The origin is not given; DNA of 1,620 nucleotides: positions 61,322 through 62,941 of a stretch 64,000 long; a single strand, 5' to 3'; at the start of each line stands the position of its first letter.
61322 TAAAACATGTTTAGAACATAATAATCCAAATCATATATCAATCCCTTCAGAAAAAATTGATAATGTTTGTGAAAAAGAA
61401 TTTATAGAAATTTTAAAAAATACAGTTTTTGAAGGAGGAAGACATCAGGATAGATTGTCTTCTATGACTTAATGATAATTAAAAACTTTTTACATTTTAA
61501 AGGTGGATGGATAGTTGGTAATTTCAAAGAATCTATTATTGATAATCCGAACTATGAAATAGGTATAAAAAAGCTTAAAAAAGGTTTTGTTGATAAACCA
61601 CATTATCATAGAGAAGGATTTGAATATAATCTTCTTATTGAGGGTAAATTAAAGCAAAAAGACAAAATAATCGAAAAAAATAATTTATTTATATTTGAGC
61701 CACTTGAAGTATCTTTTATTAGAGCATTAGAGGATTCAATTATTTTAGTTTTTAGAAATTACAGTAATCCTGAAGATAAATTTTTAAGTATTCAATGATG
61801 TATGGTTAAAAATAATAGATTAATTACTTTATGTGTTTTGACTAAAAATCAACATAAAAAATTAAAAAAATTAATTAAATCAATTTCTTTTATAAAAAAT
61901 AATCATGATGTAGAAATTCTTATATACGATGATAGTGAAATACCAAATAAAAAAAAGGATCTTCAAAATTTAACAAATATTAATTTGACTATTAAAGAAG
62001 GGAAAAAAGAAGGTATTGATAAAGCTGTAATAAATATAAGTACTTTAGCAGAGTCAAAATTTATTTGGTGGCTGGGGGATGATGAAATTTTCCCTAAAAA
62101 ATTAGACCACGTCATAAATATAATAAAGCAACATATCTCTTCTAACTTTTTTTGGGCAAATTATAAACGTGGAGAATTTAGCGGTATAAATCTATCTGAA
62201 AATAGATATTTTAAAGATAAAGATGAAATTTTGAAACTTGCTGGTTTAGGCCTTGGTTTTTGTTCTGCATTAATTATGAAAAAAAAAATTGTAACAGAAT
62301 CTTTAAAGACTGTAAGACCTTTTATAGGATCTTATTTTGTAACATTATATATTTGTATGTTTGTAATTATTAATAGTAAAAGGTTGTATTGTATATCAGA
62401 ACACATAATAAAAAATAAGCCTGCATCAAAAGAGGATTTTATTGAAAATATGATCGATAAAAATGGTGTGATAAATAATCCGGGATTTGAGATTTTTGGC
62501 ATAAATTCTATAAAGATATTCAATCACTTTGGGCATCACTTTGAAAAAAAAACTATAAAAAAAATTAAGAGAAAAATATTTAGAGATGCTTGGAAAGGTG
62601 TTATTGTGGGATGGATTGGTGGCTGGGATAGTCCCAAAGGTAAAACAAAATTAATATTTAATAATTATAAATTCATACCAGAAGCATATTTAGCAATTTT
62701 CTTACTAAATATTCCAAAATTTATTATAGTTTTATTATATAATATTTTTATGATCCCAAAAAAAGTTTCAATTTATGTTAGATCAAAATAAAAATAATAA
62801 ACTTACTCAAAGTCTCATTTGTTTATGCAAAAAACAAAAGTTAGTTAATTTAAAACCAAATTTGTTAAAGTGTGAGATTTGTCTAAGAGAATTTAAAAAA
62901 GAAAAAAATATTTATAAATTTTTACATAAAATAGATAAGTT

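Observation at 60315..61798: Nucleotidyltransferase-RpiB/LacAB isomerase fusion followed by a small cupin: candidate novel nucleotide-sugar pathway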

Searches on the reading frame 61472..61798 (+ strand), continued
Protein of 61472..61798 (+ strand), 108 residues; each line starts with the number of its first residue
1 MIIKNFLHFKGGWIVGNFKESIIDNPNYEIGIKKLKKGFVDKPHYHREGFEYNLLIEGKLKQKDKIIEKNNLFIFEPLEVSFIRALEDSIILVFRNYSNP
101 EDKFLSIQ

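Call 69: fold_search(model_id=the predicted structure, library=viral)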
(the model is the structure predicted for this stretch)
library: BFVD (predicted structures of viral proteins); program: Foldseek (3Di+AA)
matches with E <= 10: 1504; with E <= 0.001: 19
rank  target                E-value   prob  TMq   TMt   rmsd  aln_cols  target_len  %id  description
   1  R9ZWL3                3.1e-05  1.00  0.61  0.41   3.5        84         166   18  Cupin domain containing protein [Cellulophaga phage phi17:2]
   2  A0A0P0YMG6            3.9e-05  1.00  0.68  0.36   2.3        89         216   17  (no name in the UniProt tables at hand)
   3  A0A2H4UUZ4            7.4e-05  1.00  0.61  0.49   5.7       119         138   12  Mannose-6-phosphate isomerase [Bodo saltans virus]
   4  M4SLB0                1.1e-04  1.00  0.63  0.48   3.0        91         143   13  Cupin domain containing protein [Cellulophaga phage phiST]
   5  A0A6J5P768            1.7e-04  1.00  0.54  0.37   7.3        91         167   13  Cupin domain-containing protein [uncultured Caudovirales phage]
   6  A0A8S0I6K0            2.3e-04  1.00  0.62  0.65   3.2       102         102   11  (no name in the UniProt tables at hand)
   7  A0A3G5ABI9            2.4e-04  1.00  0.61  0.30   3.9        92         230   15  Cupin domain-containing protein (Fragment) [Hyperionvirus sp.]
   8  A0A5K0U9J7            2.8e-04  1.00  0.58  0.44   3.4        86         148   10  Cupin [Yasminevirus sp. GU-2018]
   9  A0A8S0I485            3.2e-04  1.00  0.50  0.42   4.2        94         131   24  (no name in the UniProt tables at hand)
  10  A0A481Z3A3            3.2e-04  1.00  0.55  0.24   8.1       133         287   15  Cupin domain protein [Pithovirus LCPAC101]
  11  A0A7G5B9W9            3.3e-04  1.00  0.59  0.37   2.7        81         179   15  Uncharacterized protein [Ralstonia phage Firinga]
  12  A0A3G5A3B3            4.4e-04  1.00  0.59  0.15   2.9        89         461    9  Mannose-1-phosphate guanylyltransferase 1 [Harvfovirus sp.]
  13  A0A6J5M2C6            6.7e-04  1.00  0.58  0.64   3.2        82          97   15  Uncharacterized protein [uncultured Caudovirales phage]
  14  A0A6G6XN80            7.1e-04  1.00  0.45  0.21   3.9        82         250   12  (no name in the UniProt tables at hand)
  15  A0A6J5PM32            7.5e-04  1.00  0.53  0.60   5.5        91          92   14  Cupin [uncultured Caudovirales phage]
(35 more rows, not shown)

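Call 77: search_solved_structures(query=A5, max_evalue=10, show_alignments=2)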
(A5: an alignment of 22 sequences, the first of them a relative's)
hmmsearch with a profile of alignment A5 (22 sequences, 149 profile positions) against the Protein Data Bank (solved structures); distinct sequences matched with E-value up to 10: 11.
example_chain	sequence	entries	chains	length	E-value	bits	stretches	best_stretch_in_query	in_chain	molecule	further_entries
3i10_A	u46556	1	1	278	3.9e-07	33.2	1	3-111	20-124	Putative Glycerophosphoryl diester phosphodiesterase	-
7e0v_A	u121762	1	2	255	3.4e-05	26.9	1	3-54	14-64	Glycerophosphodiester phosphodiesterase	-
7wwc_A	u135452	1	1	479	7e-05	25.9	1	3-55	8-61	beta-1,3(4)-glucanase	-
7ww4_A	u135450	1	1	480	7e-05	25.9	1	3-55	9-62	beta-1,3(4)-glucanase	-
3no3_A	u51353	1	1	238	0.00064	22.8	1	2-52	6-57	glycerophosphodiester phosphodiesterase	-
7e2a_A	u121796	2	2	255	0.0012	22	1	3-53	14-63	Glycerophosphodiester phosphodiesterase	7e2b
4oec_A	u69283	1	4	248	0.019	18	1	3-54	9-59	Glycerophosphoryl diester phosphodiesterase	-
8ghh_A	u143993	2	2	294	0.21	14.6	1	3-111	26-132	Glycerophosphodiester phosphodiesterase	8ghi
1zcc_A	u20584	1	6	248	0.27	14.3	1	2-52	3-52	glycerophosphodiester phosphodiesterase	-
1cby_A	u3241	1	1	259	0.8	12.7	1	21-93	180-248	DELTA-ENDOTOXIN CYTB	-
3qvq_A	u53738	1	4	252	1.1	12.3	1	3-51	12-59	Phosphodiesterase Olei02445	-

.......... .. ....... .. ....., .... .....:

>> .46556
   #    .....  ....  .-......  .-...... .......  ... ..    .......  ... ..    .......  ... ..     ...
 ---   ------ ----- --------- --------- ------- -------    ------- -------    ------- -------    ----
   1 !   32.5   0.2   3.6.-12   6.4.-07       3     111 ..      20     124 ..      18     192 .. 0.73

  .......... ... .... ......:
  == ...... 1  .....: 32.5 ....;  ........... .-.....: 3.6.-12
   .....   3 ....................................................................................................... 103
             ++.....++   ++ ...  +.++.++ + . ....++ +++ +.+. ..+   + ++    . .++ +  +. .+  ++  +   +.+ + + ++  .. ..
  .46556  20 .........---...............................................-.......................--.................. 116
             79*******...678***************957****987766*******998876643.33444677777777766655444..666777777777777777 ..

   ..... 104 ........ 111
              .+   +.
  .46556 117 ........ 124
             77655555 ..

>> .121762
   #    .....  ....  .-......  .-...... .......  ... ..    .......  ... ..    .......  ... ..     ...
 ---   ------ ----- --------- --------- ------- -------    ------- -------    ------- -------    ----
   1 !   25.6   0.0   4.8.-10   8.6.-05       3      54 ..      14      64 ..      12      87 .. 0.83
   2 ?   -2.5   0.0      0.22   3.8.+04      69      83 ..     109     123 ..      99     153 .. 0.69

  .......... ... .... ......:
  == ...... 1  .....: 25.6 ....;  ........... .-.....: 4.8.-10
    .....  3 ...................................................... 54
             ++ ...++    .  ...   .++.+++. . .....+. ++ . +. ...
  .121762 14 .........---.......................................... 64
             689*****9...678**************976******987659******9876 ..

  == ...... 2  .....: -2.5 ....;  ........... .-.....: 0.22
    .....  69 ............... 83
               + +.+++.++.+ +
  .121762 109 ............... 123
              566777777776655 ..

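Call 86: search_protein_families(library=ncbifam, proteins=[L104:2781-3776:+, L104:6665-7945:+, L104:5612-6451:+], max_evalue=0.00001)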
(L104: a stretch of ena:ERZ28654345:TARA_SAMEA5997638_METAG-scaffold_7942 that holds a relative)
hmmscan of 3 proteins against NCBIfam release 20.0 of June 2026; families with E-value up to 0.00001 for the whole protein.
L104:2781-3776:+ (332 aa): 7 families
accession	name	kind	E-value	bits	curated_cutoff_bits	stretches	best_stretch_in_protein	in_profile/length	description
TIGR01472.1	gmd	equivalog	1.8e-62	211.6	415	1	20-331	1-339/342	GDP-mannose 4,6-dehydratase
TIGR01181.1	dTDP_gluc_dehyt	equivalog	7.4e-17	61.4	365.1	1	51-324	38-305/321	dTDP-glucose 4,6-dehydratase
TIGR01179.1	galE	equivalog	6.6e-16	58.1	262.3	1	21-318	1-312/332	UDP-glucose 4-epimerase GalE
TIGR04180.1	EDH_00030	hypoth_equivalog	2.2e-13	49.9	475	1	22-317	1-296/297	NAD-dependent 4,6-dehydratase LegB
TIGR02197.1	heptose_epim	equivalog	5.3e-10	39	274.6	1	71-317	46-300/316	ADP-glyceromanno-heptose 6-epimerase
TIGR02622.1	CDP_4_6_dhtase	equivalog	2.4e-09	36.8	278.45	0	16-116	1-105/352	CDP-glucose 4,6-dehydratase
NF043036.1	ErythonDh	equivalog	6.4e-07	28.9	325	1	22-173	3-158/321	D-erythronate dehydrogenase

L104:6665-7945:+ (427 aa): 0 families

L104:5612-6451:+ (280 aa): 1 family
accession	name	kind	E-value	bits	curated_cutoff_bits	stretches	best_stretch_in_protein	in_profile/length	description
NF004452.0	PRK05785.1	equivalog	5.9e-07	29.2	207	1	61-111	92-141/228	hypothetical protein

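Call 94: search_protein_families(library=ncbifam, proteins=[L104:3788-4237:+, L104:4237-4755:+], max_evalue=0.1)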
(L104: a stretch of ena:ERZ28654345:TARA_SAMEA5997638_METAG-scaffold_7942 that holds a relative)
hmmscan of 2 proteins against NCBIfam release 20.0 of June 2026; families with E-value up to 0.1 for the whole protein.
L104:3788-4237:+ (150 aa): 0 families

L104:4237-4755:+ (173 aa): 9 families
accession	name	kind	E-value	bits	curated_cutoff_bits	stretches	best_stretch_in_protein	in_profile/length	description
NF058599.1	KDN-9-PPhBT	equivalog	1.3e-13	51.5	180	1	5-149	6-147/152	3-deoxy-D-glycero-D-galacto-nonulopyranosonate 9-phosphatase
TIGR01670.1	KdsC-phosphatas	subfamily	6.6e-13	48.9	106.95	1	4-151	4-148/154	3-deoxy-D-manno-octulosonate 8-phosphate phosphatase, YrbI family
NF007019.0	PRK09484.1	equivalog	2e-11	43.9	208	1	4-149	28-170/187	3-deoxy-manno-octulosonate-8-phosphatase KdsC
TIGR00099.1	Cof-subfamily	subfamily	4.7e-07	29.6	137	1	89-126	203-240/256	Cof-type HAD-IIB family hydrolase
TIGR02726.1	phenyl_P_delta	equivalog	5.9e-05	23.3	281.95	1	5-151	11-154/169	phenylphosphate carboxylase subunit delta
TIGR01487.1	Pglycolate_arch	equivalog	0.0005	20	122.75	1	89-144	162-212/215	phosphoglycolate phosphatase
NF002245.0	PRK01158.1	equivalog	0.0023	17.3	198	1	90-125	173-208/233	phosphoglycolate phosphatase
TIGR01482.1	SPP-subfamily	subfamily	0.0039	16.8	107.15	1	90-127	165-202/225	sucrose-phosphate phosphatase subfamily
TIGR01662.1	HAD-SF-IIIA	subfamily_domain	0.064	13.3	44.6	0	4-65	3-58/141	HAD-IIIA family hydrolase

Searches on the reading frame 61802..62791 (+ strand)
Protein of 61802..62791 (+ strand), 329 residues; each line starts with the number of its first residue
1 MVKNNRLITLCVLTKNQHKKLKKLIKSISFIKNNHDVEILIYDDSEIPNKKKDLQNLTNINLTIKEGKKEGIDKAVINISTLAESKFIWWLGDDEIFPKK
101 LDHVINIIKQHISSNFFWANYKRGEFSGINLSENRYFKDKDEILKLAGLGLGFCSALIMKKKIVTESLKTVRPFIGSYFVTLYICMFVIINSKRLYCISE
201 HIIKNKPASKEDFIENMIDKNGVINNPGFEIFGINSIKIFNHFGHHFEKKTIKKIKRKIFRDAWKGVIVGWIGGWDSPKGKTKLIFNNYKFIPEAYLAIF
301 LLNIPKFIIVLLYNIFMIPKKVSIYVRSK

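Call 3: search_protein_families(library=pfam, proteins=[window:61802-62791:+], max_evalue=0.01)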
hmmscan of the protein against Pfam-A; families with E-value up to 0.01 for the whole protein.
window:61802-62791:+ (329 aa): 1 family
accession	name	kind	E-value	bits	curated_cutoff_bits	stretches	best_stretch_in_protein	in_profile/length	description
PF00535.33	Glycos_transf_2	-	7.9e-06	26.3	23.3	1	10-132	2-128/168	Glycosyl transferase family 2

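Call 4: search_protein_families(library=ncbifam, proteins=[window:61802-62791:+], max_evalue=0.01)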
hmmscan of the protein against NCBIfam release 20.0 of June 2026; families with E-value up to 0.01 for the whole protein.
window:61802-62791:+ (329 aa): 1 family
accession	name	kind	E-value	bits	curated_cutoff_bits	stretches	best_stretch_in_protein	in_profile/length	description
TIGR04440.1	glyco_TIGR04440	domain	0.004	16.9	70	1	9-105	3-103/215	TIGR00180 family glycosyltransferase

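Call 94: search_protein_families(library=ncbifam, proteins=[window:61802-62788:+], max_evalue=0.1)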
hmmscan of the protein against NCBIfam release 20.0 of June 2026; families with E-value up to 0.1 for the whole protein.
window:61802-62788:+ (329 aa): 1 family
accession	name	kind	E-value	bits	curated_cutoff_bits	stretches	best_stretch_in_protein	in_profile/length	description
TIGR04440.1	glyco_TIGR04440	domain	0.004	16.9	70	1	9-105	3-103/215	TIGR00180 family glycosyltransferase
